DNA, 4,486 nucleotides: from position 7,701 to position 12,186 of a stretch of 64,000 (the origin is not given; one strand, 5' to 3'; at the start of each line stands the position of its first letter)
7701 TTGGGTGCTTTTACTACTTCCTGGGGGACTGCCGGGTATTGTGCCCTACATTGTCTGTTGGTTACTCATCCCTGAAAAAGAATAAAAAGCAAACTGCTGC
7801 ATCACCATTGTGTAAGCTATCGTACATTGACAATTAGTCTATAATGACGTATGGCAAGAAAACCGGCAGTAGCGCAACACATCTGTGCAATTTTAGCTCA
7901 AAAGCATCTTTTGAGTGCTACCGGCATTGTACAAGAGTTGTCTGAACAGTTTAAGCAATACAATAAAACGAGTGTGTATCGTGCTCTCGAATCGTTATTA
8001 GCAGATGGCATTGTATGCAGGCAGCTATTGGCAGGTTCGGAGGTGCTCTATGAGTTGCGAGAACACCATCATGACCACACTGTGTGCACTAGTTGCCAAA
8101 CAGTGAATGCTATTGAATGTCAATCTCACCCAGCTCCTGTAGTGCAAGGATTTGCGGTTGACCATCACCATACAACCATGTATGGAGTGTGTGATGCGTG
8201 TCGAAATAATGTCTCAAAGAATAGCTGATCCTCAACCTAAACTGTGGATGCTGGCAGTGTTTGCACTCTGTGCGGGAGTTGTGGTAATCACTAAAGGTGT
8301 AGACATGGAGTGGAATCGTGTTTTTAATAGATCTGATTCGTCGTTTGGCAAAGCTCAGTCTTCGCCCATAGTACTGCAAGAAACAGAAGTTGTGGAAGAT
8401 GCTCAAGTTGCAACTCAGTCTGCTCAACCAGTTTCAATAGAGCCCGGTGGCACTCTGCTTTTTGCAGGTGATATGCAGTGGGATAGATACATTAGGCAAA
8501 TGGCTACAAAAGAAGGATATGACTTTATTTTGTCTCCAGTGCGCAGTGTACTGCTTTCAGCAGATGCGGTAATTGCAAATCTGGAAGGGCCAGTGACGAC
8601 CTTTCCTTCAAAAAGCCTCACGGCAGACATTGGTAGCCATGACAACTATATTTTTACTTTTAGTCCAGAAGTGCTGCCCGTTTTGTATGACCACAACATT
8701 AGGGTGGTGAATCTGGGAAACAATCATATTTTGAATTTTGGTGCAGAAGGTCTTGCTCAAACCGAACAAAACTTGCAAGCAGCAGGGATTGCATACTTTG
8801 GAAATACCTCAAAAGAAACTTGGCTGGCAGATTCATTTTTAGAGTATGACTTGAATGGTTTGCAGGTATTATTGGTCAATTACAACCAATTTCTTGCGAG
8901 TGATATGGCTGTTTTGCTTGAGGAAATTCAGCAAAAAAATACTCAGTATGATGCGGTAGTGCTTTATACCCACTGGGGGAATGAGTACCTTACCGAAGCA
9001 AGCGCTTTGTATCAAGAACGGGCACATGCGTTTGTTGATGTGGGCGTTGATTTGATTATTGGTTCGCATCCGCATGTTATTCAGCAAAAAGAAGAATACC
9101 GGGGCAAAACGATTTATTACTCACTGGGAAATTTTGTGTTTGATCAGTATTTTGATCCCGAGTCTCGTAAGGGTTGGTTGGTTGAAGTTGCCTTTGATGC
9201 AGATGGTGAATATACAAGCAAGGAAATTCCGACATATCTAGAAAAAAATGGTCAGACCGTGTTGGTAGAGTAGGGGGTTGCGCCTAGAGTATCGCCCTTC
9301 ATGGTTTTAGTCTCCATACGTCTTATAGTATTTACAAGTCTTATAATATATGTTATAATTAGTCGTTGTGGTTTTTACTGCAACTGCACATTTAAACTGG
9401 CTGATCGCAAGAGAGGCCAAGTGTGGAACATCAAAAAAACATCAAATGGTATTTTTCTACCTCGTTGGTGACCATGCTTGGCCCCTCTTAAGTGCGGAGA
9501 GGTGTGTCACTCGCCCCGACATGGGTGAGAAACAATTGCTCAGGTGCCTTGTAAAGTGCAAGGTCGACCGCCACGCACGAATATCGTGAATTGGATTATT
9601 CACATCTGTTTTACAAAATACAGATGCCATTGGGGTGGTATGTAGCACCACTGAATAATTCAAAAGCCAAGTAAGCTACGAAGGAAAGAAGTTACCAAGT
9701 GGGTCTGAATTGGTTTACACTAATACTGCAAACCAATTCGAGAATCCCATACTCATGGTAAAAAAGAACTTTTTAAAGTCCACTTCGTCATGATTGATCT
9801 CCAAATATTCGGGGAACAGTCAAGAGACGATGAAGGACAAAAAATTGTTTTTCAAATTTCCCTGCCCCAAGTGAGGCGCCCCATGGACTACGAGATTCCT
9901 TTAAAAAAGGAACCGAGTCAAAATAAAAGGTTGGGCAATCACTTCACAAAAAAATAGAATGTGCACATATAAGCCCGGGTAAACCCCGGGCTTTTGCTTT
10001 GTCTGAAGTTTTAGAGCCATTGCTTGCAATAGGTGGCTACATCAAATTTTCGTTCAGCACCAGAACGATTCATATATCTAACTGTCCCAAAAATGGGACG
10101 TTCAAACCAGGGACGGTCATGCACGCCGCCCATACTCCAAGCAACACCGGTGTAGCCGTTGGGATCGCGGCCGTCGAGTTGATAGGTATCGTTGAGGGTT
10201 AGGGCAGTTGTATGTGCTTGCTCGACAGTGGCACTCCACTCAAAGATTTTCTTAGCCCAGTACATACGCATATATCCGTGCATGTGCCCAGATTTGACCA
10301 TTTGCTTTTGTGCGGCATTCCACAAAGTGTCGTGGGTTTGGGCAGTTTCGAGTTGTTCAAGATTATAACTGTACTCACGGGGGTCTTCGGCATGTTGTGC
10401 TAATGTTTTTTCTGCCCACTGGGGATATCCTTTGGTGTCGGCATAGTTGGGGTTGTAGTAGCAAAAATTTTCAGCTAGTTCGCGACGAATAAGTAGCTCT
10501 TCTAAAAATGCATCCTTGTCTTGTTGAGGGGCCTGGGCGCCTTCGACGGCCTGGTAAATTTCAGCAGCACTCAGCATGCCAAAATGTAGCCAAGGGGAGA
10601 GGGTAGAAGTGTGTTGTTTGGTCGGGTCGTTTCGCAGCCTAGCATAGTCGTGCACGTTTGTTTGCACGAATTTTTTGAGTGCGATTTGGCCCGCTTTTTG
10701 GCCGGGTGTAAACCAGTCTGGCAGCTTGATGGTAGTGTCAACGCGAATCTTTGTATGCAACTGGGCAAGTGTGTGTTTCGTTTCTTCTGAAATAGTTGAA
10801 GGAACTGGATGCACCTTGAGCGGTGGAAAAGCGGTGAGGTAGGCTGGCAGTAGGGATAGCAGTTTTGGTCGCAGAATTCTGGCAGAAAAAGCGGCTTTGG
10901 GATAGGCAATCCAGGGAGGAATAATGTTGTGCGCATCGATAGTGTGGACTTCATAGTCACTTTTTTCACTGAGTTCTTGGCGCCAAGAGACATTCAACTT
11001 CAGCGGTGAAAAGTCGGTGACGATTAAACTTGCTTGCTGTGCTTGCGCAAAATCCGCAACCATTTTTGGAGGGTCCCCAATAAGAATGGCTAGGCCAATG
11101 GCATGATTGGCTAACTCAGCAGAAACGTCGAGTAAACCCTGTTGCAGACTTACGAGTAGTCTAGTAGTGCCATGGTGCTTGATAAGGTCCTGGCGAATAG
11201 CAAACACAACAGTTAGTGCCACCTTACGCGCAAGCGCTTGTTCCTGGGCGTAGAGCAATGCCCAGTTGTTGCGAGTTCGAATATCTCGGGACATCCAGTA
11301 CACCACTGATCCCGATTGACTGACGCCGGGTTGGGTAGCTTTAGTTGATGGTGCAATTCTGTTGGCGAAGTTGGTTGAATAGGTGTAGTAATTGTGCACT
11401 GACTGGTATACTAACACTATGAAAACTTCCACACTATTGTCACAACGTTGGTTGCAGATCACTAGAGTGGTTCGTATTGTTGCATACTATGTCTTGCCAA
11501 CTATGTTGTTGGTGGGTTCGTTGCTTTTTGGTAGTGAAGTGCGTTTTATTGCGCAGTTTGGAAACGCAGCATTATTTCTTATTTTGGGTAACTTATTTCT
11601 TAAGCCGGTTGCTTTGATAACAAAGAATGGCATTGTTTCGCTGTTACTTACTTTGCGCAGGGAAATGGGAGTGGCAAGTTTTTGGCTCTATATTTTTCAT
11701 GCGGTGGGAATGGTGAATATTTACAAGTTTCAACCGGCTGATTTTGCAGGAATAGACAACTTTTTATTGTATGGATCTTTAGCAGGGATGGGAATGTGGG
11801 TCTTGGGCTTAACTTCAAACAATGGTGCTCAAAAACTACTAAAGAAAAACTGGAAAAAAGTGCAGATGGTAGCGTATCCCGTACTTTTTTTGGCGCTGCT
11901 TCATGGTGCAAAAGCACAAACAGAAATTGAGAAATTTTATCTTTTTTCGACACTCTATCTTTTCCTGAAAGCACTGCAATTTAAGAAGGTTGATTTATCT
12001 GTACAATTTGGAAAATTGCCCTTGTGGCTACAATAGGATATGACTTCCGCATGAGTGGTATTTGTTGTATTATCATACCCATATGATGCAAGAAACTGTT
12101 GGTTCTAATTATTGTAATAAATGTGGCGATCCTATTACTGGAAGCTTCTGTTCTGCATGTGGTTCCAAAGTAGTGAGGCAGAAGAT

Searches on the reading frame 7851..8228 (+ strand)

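Call 98: search_protein_families(library=pfam, proteins=[window:7851-8228:+], max_evalue=0.0001)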
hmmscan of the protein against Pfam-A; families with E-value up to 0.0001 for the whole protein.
window:7851-8228:+ (125 aa): 1 family
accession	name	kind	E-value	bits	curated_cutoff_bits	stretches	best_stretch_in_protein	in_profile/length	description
PF01475.25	FUR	-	4.2e-13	49.9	23.1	1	11-91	13-96/121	Ferric uptake regulator family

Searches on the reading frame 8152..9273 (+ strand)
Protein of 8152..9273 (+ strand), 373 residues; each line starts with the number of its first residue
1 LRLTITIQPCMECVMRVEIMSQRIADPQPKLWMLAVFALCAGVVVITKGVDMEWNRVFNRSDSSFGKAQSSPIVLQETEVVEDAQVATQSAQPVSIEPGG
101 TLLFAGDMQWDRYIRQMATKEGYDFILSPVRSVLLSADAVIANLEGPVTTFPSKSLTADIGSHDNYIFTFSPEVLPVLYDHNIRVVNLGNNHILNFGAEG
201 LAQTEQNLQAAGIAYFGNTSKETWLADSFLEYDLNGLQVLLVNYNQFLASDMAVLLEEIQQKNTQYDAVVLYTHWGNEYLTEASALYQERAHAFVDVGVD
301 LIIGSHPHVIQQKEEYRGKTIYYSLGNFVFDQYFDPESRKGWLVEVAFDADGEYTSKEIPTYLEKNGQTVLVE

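Call 98: search_protein_families(library=pfam, proteins=[window:8152-9273:+], max_evalue=0.0001)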
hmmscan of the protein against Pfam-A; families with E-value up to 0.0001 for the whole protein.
window:8152-9273:+ (373 aa): 1 family
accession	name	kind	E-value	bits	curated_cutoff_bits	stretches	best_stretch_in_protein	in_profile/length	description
PF09587.15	PGA_cap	-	8.1e-53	179.9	27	1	101-332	1-255/255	Bacterial capsule synthesis protein PGA_cap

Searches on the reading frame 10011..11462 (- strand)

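Call 98: search_protein_families(library=pfam, proteins=[window:10011-11462:-], max_evalue=0.0001)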
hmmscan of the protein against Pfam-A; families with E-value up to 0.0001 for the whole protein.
window:10011-11462:- (483 aa): 1 family
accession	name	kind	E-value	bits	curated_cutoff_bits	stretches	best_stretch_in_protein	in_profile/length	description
PF00875.24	DNA_photolyase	-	1.8e-20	73.9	26.6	1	53-213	1-161/164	DNA photolyase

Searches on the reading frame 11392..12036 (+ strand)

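Call 98: search_protein_families(library=pfam, proteins=[window:11392-12036:+], max_evalue=0.0001)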
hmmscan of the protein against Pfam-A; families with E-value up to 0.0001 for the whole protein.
window:11392-12036:+ (214 aa): 1 family
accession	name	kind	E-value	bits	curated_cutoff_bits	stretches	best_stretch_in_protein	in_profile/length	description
PF01794.25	Ferric_reduct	-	3.3e-06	27.6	28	1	59-168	4-120/121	Ferric reductase like transmembrane component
